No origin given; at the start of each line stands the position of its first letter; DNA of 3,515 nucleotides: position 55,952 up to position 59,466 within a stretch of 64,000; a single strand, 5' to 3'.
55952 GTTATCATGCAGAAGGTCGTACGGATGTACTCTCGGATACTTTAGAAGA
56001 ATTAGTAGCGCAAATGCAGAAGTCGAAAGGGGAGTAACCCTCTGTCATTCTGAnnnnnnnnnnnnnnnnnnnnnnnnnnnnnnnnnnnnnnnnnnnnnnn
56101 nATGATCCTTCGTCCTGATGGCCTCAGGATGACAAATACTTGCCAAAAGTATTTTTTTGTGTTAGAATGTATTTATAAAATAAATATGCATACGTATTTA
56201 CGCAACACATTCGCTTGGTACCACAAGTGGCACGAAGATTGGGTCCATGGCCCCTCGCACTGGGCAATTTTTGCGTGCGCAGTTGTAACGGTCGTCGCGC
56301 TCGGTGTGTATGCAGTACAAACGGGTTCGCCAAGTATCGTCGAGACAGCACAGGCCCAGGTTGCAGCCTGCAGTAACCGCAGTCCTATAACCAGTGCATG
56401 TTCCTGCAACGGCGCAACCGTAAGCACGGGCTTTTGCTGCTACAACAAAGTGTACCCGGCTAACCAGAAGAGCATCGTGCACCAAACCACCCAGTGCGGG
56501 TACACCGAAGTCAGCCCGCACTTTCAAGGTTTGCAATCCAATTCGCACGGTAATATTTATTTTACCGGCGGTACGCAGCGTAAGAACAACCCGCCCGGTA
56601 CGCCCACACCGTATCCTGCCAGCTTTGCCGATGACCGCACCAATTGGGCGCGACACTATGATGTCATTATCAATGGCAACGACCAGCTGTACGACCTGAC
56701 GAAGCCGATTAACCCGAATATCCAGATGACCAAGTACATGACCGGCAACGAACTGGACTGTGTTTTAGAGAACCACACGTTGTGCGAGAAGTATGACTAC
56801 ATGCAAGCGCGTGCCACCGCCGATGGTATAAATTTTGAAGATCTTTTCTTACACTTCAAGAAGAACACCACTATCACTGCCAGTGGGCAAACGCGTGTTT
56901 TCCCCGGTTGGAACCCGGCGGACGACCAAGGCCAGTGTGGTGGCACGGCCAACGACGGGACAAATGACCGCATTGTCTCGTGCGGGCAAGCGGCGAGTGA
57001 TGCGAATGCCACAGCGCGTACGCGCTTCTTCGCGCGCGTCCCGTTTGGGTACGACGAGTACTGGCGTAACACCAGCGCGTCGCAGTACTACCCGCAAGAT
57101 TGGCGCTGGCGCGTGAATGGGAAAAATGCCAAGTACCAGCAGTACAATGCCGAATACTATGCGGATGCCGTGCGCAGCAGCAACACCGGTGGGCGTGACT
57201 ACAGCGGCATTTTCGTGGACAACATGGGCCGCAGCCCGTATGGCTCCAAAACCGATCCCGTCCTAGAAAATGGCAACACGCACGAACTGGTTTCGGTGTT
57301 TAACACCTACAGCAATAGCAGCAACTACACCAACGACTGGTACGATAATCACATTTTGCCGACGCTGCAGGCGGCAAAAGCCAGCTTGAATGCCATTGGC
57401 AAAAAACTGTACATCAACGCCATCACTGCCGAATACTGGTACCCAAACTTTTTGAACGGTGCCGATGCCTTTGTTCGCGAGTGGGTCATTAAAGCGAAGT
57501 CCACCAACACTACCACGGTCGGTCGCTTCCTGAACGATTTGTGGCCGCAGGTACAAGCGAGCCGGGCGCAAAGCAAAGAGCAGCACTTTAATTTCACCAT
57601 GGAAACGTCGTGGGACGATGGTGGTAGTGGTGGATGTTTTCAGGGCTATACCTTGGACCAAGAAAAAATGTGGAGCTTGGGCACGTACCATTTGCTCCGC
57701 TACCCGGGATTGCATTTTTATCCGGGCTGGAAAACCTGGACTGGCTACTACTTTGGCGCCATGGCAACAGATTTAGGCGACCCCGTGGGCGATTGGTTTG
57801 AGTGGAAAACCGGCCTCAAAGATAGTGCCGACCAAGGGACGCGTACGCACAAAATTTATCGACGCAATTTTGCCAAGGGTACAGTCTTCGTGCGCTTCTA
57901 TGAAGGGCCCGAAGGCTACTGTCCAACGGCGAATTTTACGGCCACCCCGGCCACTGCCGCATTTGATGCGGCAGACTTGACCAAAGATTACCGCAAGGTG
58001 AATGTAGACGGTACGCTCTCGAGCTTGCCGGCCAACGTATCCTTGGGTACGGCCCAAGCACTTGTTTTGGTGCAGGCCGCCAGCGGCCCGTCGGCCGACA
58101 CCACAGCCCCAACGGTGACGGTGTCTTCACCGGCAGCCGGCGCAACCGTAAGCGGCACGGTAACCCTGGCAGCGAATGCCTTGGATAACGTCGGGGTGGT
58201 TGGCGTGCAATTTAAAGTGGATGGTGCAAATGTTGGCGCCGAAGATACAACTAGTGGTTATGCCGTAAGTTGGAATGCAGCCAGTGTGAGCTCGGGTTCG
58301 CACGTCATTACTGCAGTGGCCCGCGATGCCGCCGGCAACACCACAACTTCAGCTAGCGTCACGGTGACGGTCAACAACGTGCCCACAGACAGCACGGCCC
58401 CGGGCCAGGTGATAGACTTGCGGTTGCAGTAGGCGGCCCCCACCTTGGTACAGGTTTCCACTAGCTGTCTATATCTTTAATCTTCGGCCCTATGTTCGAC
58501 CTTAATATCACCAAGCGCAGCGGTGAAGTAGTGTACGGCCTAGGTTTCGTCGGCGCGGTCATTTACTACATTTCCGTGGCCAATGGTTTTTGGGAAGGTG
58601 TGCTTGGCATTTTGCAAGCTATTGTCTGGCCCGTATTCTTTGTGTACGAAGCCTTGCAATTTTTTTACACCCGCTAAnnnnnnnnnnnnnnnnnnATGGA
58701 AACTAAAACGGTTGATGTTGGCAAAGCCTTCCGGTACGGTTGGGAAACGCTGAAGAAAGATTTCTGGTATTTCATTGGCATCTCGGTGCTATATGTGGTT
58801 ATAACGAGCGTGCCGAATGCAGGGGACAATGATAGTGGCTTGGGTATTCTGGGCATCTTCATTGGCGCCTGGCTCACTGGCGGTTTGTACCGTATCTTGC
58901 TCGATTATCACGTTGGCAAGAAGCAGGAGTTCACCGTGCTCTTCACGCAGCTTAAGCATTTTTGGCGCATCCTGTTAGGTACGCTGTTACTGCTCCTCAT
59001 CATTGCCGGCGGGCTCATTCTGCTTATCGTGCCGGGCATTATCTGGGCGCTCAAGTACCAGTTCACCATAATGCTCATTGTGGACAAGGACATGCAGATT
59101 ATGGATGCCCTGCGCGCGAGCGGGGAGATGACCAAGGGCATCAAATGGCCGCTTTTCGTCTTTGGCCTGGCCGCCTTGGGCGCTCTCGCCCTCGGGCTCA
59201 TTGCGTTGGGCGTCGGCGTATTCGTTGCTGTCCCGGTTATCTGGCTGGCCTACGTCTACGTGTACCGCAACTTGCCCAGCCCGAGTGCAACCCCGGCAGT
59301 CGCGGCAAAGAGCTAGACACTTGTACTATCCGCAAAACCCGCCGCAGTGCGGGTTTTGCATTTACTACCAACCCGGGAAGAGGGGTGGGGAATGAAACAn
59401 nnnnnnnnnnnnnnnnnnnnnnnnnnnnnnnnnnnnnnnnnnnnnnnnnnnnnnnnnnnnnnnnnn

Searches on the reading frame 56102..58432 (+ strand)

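Call 16: search_protein_families(library=pfam, proteins=[window:56102-58432:+], max_evalue=0.001)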
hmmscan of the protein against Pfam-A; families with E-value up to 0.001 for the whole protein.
window:56102-58432:+ (776 aa): 1 family
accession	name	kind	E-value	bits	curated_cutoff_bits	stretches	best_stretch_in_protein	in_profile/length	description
PF17957.7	Big_7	-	6.6e-17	62.4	24.1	1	670-738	1-70/70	Bacterial Ig domain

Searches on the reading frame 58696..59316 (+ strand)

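Call 19: search_protein_families(library=pfam, proteins=[window:58696-59316:+], max_evalue=0.1)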
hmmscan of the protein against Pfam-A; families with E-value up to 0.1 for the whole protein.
window:58696-59316:+ (206 aa): 4 families
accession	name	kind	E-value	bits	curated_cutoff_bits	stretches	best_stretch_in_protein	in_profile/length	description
PF06161.16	DUF975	-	5.6e-12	46.5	34.8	1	96-193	147-239/243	Protein of unknown function (DUF975)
PF06790.16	UPF0259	-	3.2e-06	27.6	31.4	1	74-146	112-187/248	Uncharacterised protein family (UPF0259)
PF10110.14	GPDPase_memb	-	2.7e-05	23.5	29.6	1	102-179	163-240/321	Membrane domain of glycerophosphoryl diester phosphodiesterase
PF01708.21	Gemini_mov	-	0.078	13.2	25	0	173-193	42-62/92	Geminivirus putative movement protein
